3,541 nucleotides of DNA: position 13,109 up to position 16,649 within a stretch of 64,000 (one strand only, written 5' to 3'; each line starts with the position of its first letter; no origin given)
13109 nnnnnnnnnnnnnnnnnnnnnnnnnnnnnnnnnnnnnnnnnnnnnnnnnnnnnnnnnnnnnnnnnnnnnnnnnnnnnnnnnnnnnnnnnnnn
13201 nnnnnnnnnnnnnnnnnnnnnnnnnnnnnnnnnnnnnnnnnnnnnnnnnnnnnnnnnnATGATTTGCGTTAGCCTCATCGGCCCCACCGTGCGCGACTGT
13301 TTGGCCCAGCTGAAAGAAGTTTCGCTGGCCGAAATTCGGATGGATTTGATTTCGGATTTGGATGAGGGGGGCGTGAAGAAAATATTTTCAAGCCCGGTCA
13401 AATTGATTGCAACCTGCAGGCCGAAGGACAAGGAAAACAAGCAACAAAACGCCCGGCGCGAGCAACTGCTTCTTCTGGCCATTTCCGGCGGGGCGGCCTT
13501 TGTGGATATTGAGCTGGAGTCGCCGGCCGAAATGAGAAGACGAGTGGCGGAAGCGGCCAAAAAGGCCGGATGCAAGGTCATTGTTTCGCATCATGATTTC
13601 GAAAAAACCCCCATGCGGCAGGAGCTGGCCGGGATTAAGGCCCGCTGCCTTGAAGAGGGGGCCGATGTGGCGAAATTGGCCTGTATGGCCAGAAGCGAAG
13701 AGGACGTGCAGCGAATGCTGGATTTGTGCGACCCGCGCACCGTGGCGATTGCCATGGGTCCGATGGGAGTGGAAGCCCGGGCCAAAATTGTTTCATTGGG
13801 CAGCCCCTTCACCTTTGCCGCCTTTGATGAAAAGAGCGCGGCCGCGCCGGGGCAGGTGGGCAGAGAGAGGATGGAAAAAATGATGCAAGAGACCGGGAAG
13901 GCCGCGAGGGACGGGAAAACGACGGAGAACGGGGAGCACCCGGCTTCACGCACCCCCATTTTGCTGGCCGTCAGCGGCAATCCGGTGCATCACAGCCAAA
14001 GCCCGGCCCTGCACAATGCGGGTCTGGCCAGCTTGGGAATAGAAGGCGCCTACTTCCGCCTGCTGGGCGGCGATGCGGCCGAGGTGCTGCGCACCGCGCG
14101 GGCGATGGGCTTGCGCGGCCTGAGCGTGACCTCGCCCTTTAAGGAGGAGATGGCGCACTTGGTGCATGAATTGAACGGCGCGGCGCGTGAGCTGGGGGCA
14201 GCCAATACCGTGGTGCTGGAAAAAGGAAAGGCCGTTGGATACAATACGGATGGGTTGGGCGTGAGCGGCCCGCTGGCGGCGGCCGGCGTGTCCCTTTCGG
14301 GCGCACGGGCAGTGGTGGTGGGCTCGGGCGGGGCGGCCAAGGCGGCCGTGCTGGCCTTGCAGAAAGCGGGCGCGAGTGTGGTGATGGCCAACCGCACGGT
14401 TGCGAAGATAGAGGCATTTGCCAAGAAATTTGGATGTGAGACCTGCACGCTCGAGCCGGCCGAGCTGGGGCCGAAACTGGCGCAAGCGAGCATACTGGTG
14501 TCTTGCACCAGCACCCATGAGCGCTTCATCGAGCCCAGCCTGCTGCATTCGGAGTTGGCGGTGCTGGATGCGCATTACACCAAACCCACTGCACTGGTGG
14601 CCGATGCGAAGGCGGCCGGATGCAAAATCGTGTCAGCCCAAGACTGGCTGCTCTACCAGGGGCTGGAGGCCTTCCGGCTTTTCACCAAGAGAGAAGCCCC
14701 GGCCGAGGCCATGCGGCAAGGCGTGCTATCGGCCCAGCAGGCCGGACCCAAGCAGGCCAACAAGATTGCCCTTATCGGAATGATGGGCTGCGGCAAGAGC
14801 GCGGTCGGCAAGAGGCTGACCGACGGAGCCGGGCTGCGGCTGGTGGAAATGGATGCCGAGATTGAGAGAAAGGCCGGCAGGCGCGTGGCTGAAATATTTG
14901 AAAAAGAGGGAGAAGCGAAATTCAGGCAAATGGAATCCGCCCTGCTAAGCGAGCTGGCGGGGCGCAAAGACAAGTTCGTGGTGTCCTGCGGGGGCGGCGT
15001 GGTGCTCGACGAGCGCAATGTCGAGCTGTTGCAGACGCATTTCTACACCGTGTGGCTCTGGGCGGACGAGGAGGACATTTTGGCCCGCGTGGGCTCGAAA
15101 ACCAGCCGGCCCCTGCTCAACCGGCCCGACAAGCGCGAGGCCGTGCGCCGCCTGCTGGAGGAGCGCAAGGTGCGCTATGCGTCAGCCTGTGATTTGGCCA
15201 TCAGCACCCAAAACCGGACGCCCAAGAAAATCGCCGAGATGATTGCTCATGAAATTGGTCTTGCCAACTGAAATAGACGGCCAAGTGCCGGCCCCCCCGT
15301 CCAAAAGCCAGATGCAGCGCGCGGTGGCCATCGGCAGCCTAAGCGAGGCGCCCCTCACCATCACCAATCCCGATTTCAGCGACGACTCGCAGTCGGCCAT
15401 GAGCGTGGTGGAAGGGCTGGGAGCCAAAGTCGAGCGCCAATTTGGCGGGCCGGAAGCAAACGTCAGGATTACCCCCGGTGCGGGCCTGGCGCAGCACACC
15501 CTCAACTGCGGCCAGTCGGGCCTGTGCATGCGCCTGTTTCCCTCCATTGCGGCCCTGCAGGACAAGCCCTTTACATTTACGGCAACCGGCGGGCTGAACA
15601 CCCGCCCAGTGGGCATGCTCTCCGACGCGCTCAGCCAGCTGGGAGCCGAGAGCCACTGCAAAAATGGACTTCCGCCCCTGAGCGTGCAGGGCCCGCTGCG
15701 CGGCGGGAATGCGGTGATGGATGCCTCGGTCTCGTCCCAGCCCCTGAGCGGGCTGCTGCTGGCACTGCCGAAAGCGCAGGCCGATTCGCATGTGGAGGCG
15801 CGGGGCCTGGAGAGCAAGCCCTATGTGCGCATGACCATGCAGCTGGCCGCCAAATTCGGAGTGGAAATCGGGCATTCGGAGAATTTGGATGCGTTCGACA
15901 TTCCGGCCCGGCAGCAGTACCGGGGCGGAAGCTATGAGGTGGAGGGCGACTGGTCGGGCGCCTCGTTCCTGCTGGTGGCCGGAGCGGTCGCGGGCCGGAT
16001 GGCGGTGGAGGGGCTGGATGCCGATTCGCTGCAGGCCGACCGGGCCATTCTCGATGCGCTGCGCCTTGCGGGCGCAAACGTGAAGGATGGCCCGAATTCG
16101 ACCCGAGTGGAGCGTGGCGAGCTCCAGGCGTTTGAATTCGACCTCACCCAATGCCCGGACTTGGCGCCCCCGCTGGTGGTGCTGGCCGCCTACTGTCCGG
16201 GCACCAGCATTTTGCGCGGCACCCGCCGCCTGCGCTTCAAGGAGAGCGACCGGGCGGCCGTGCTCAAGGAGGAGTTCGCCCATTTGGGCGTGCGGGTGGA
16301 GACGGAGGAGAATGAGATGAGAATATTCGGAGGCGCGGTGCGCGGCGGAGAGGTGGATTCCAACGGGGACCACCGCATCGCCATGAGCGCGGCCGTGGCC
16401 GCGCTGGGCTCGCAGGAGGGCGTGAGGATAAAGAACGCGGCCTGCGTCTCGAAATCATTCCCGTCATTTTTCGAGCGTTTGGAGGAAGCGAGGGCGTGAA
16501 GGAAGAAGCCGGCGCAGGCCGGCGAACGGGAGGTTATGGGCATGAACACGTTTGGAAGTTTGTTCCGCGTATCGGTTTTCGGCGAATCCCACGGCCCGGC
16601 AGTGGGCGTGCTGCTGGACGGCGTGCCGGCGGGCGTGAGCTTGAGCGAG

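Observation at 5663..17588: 12-kb aromatic amino acid super-operon with two unusual gene fusions and bacterial-type enzymes in an archaeon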

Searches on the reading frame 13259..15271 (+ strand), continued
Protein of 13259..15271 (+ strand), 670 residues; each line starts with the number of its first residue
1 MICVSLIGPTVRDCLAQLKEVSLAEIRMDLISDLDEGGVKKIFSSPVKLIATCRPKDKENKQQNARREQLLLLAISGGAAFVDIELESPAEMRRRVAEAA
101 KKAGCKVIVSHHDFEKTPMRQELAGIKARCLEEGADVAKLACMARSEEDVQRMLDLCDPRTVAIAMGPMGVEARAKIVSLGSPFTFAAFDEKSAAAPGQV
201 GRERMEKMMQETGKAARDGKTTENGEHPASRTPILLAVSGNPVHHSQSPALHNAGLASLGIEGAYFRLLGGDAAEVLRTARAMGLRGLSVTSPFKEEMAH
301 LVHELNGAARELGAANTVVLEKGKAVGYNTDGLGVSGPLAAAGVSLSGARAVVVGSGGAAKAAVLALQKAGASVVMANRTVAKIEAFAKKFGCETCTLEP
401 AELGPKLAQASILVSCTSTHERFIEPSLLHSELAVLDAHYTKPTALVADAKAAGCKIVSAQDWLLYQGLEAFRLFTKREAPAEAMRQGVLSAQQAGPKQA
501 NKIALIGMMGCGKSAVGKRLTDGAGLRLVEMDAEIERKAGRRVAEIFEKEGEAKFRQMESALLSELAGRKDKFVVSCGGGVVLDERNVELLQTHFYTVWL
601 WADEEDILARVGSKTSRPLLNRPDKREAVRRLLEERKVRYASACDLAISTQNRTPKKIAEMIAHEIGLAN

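Call 38: find_encoding_contigs(protein=P0239, flank=10000, max_places=2)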
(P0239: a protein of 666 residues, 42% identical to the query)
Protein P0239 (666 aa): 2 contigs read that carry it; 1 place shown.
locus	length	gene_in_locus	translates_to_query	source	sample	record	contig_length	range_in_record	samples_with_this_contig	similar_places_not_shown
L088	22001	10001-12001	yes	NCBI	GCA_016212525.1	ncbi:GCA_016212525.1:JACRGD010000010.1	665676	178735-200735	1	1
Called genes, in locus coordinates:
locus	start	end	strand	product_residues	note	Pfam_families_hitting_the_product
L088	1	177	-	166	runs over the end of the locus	-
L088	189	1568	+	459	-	PF04715:, PF00425:Chorismate_bind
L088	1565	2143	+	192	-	PF00117:GATase, PF07722:Peptidase_C26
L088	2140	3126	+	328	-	PF00591:Glycos_transf_3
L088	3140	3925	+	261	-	PF00218:IGPS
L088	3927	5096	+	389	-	PF00291:PALP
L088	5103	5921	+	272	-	PF00290:Trp_syntA, PF01884:PcrB (faint), PF00977:His_biosynth (weak)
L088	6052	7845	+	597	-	PF13424:TPR_12 (faint)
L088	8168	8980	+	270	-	PF00793:DAHP_synth_1, PF03102:NeuB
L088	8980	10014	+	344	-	PF00465:Fe-ADH (weak), PF13685:Fe-ADH_2 (faint), PF01761:DHQ_synthase, PF24621:DHQS_C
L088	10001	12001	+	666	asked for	PF01487:DHquinase_I, PF02826:2-Hacid_dh_C (faint), PF03435:Sacchrp_dh_NADP (faint), PF08501:Shikimate_dh_N, PF01488:Shikimate_DH, PF18317:SDH_C, PF13238:AAA_18, PF01202:SKI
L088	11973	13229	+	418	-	PF00275:EPSP_synthase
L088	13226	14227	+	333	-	PF01264:Chorismate_synt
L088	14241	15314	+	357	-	PF01817:CM_2, PF00800:PDT, PF01842:ACT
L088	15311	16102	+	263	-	PF03807:F420_oxidored (faint), PF02153:PDH_N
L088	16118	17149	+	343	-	PF00155:Aminotran_1_2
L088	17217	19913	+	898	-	PF05496:RuvB_N (faint), PF07726:AAA_3 (faint), PF03215:Rad17 (faint), PF05673:DUF815 (faint), PF00004:AAA, PF17862:AAA_lid_3, PF00004:AAA, PF17862:AAA_lid_3, +18 more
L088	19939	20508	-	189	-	-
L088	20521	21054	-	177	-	PF00719:Pyrophosphatase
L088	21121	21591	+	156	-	PF00156:Pribosyltran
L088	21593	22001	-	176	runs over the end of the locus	-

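Call 39: search_solved_structures(query=window:13259-15271:+, max_evalue=1e-10, show_alignments=0)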
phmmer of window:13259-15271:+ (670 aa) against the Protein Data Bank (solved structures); distinct sequences matched with E-value up to 1e-10: 57.
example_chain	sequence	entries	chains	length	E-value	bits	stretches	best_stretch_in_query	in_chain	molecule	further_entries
2gpt_A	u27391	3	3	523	8.2e-50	173.5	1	21-486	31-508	3-dehydroquinate dehydratase/ shikimate 5-dehydrogenase | Bifunctional 3-dehydroquinate dehydratase/shikimate dehydrogenase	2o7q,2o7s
6bmb_A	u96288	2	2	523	7.8e-49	170.3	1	21-486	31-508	Bifunctional 3-dehydroquinate dehydratase/shikimate dehydrogenase, chloroplastic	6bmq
7tbv_A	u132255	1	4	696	1.3e-37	133.2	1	238-421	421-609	Pentafunctional AROM polypeptide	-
7u5s_A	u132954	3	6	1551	2.7e-37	132.2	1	238-421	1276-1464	Pentafunctional AROM polypeptide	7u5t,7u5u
2hk9_A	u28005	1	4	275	4.5e-35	124.8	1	232-487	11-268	Shikimate dehydrogenase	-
2hk7_A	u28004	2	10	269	7.4e-35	124.1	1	235-487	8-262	Shikimate dehydrogenase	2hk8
2egg_A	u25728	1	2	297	2.4e-33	119.1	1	238-492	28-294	Shikimate 5-dehydrogenase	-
1nvt_A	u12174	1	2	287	4.7e-33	118.2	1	235-490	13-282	Shikimate 5'-dehydrogenase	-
1wxd_A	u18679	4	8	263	2.8e-31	112.3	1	236-479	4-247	shikimate 5-dehydrogenase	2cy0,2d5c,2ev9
6hqv_A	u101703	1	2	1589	3.2e-29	105.5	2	4-391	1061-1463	Pentafunctional AROM polypeptide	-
3don_A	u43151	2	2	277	9.8e-27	97.3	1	236-490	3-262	Shikimate dehydrogenase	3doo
3tnl_A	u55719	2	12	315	1.1e-26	97.1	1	235-487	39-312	Shikimate dehydrogenase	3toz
3t4e_A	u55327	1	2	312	2.1e-25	92.9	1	235-487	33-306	Quinate/shikimate dehydrogenase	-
3trf_A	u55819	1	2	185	3.3e-25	92.3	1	499-665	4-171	Shikimate kinase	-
4fsh_A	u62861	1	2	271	4.3e-25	91.9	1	237-482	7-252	Shikimate dehydrogenase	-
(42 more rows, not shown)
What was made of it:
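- Closest known: Bifunctional DHQ dehydratase-shikimate dehydrogenase. Same: It is the best solved match (8e-50, aa 21-486) (call 39).
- Closest known: Fungal pentafunctional AROM. Same: AROM chains match the D-E part (call 39).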

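Call 55: find_encoding_contigs(protein=P0251, flank=8000, max_places=1)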
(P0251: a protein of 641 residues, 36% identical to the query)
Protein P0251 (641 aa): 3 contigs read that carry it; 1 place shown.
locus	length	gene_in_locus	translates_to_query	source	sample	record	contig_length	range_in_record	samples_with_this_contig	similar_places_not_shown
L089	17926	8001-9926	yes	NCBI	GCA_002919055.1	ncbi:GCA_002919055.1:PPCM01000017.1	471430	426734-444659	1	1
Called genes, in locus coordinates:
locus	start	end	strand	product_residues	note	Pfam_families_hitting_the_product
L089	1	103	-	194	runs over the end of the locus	PF00440:TetR_N, PF17935:TetR_C_27 (faint)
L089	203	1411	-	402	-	PF01966:HD (weak), PF18967:PycTM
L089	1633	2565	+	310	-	PF06977:SdiA-regulated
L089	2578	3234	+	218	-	PF01209:Ubie_methyltran, PF02353:CMAS (weak), PF03141:Methyltransf_29, PF13489:Methyltransf_23, PF08241:Methyltransf_11, PF08242:Methyltransf_12, PF13649:Methyltransf_25, PF13847:Methyltransf_31, +2 more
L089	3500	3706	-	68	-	-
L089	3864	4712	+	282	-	PF00800:PDT, PF01842:ACT (weak)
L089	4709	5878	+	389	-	PF00155:Aminotran_1_2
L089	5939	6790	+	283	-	PF03807:F420_oxidored, PF02153:PDH_N, PF20463:PDH_C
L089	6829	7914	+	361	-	PF00793:DAHP_synth_1, PF01817:CM_2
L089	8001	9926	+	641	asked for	PF01487:DHquinase_I, PF08501:Shikimate_dh_N, PF01488:Shikimate_DH (weak), PF01202:SKI, PF13238:AAA_18 (faint)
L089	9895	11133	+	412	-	PF00275:EPSP_synthase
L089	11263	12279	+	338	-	PF01264:Chorismate_synt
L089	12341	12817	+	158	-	PF04306:DUF456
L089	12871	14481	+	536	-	PF13176:TPR_7 (faint), PF13181:TPR_8 (faint), PF00515:TPR_1, PF07719:TPR_2 (weak), PF13374:TPR_10 (weak), PF13424:TPR_12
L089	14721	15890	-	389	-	-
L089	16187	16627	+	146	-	-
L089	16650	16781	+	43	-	-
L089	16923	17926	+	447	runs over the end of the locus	PF01554:MatE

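Call 56: find_encoding_contigs(protein=P0298, flank=8000, max_places=1)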
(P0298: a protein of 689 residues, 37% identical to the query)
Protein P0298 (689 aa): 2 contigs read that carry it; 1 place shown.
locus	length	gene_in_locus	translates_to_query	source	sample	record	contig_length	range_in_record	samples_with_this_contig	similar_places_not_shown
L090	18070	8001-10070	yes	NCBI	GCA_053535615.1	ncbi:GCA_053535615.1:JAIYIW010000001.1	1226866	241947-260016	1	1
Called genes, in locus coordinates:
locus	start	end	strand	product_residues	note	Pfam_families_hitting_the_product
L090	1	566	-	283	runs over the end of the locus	PF00800:PDT, PF01842:ACT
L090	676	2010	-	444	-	PF02826:2-Hacid_dh_C (weak), PF03446:NAD_binding_2, PF03807:F420_oxidored, PF02153:PDH_N, PF20463:PDH_C, PF03147:FDX-ACB (weak)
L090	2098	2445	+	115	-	PF01817:CM_2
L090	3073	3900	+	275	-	PF00456:Transketolase_N, PF13292:DXP_synthase_N, PF00676:E1_dh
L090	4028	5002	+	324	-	PF02779:Transket_pyr, PF02780:Transketolase_C, PF22613:Transketolase_C_1 (faint), PF17147:PFOR_II (weak)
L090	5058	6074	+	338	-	PF18152:DAHP_snth_FXD, PF00793:DAHP_synth_1, PF03102:NeuB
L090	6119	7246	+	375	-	PF00465:Fe-ADH, PF13685:Fe-ADH_2, PF01761:DHQ_synthase, PF24621:DHQS_C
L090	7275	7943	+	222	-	PF00923:TAL_FSA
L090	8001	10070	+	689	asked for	PF01487:DHquinase_I, PF08501:Shikimate_dh_N, PF01488:Shikimate_DH (weak), PF18317:SDH_C, PF01202:SKI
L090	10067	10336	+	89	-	-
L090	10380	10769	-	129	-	PF07973:tRNA_SAD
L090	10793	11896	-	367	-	PF01264:Chorismate_synt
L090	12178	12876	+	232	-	PF00254:FKBP_C, PF22199:FKBP26_IF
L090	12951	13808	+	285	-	-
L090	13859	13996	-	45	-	-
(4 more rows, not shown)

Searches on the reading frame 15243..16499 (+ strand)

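Call 3: search_protein_families(library=pfam, proteins=[window:15243-16499:+])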
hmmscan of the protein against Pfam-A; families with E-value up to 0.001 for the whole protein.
window:15243-16499:+ (418 aa): 1 family
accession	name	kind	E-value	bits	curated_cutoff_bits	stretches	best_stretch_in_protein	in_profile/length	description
PF00275.25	EPSP_synthase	-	1.4e-86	291.3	22.8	1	9-413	5-417/417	EPSP synthase (3-phosphoshikimate 1-carboxyvinyltransferase)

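Call 6: search_protein_families(library=ncbifam, proteins=[window:15243-16499:+])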
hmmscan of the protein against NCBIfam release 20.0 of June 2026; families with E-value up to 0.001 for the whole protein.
window:15243-16499:+ (418 aa): 5 families
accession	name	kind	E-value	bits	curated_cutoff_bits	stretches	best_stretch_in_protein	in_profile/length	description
TIGR01356.1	aroA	equivalog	6e-101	338.3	287.25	1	13-415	1-411/415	3-phosphoshikimate 1-carboxyvinyltransferase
NF008816.0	PRK11860.1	equivalog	5.2e-70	236.3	943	1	10-414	14-433/662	bifunctional 3-phosphoshikimate 1-carboxyvinyltransferase/cytidylate kinase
NF011381.1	PRK14806.1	equivalog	1.5e-49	168.9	902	1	9-411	310-721/733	bifunctional prephenate dehydrogenase/3-phosphoshikimate 1-carboxyvinyltransferase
NF006873.0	PRK09369.1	subfamily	5.3e-18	64.9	297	1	9-415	10-409/419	UDP-N-acetylglucosamine 1-carboxyvinyltransferase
TIGR01072.1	murA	equivalog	4.6e-15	55.3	392.7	1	10-415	11-409/416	UDP-N-acetylglucosamine 1-carboxyvinyltransferase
